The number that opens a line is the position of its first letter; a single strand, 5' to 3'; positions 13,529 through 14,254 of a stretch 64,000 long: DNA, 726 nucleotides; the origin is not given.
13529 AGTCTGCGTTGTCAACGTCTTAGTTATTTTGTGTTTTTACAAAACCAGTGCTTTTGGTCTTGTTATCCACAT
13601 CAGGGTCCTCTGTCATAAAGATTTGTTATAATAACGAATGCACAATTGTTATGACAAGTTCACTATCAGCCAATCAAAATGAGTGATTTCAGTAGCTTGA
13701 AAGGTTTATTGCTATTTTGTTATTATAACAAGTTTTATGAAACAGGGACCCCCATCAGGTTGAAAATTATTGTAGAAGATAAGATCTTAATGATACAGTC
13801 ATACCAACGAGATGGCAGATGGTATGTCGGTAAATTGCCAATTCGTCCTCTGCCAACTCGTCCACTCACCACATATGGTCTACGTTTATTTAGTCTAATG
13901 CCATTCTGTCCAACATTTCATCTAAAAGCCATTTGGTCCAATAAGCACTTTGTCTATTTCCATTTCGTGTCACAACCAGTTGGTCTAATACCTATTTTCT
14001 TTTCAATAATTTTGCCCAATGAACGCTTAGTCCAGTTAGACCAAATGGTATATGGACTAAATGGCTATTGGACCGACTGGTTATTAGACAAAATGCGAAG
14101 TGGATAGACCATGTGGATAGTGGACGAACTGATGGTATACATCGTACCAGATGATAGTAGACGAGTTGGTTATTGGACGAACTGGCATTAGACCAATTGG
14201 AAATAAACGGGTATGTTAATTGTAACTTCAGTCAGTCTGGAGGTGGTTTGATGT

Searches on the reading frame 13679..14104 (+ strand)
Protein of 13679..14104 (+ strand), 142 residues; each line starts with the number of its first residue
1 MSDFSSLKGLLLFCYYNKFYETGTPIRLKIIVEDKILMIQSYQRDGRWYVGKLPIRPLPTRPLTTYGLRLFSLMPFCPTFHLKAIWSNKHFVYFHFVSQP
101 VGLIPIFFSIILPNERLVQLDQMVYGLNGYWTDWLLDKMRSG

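Call 40: list_cluster_members(proteins=[window:13679-14104:+, window:16385-16723:-, window:26365-26790:-, window:42565-42906:+, window:43550-44020:+, window:49214-49561:+, window:62610-63131:-])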
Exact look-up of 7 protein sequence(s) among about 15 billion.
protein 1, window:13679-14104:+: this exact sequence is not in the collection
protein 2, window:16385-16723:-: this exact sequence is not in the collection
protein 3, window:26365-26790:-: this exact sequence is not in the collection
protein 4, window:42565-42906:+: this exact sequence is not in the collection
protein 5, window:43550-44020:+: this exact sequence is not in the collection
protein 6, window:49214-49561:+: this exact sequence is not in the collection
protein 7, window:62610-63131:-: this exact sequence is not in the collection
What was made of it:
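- Tried and rejected: Exact look-up of seven window ORFs found nothing (call 40).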
